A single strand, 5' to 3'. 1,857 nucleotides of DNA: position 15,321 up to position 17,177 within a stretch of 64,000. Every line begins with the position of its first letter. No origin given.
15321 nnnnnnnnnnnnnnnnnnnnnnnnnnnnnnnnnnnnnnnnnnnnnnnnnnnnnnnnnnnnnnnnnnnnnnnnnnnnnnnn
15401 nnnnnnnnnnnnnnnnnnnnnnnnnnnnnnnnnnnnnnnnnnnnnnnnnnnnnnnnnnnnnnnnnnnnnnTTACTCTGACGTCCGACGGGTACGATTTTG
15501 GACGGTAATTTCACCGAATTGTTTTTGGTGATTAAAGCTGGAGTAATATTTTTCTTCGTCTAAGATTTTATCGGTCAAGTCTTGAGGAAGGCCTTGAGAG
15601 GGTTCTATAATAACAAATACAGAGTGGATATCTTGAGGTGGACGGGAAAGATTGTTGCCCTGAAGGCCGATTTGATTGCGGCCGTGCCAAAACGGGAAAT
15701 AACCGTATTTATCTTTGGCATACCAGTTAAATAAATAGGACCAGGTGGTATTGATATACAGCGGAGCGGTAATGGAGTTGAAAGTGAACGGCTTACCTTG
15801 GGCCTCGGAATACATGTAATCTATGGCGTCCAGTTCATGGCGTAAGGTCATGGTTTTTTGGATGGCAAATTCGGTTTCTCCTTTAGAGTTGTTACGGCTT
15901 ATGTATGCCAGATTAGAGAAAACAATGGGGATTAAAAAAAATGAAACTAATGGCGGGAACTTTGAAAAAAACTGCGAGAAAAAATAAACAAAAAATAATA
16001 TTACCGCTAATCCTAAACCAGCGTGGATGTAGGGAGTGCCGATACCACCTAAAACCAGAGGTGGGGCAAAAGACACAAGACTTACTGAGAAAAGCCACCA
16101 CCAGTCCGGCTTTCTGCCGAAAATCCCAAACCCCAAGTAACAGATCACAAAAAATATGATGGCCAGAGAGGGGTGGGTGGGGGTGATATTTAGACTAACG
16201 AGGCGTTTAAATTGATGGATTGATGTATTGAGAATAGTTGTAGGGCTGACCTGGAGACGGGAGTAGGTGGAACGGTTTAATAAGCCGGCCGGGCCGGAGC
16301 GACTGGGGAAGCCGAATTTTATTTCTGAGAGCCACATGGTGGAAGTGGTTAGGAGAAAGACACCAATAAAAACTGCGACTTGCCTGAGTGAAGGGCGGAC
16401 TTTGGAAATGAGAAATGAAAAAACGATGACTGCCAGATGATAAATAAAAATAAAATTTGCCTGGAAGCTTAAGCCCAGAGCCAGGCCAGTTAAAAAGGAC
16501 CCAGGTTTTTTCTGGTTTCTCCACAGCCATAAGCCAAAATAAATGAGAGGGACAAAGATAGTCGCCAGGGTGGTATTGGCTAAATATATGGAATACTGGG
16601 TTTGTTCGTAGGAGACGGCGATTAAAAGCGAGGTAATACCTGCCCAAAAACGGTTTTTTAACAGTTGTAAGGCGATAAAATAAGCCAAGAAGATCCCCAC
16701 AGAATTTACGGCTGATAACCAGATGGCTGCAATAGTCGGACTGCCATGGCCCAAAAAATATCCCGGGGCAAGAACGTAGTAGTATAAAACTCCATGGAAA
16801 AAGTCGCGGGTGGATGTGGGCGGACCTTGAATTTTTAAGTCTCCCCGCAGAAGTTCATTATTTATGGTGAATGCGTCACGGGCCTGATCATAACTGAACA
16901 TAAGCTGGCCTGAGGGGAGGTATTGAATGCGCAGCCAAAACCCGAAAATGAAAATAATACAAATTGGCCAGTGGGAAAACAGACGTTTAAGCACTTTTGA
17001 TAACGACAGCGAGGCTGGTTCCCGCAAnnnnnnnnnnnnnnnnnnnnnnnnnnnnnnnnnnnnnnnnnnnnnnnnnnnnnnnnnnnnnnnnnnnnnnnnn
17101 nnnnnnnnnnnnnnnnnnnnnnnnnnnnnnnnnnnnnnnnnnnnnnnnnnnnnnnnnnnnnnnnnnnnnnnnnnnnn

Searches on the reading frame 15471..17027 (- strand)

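Call 23: search_protein_families(library=pfam, proteins=[window:15471-17027:-], max_evalue=0.0001)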
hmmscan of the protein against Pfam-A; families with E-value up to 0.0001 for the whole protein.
window:15471-17027:- (518 aa): 0 families

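Call 52: search_protein_families(library=pfam, proteins=[window:15471-17027:-], max_evalue=5)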
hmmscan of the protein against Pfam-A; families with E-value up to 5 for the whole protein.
window:15471-17027:- (518 aa): 1 family
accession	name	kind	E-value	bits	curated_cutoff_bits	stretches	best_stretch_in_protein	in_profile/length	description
PF13231.12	PMT_2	-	1.3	9.7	26.1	1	80-226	4-150/160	Dolichyl-phosphate-mannose-protein mannosyltransferase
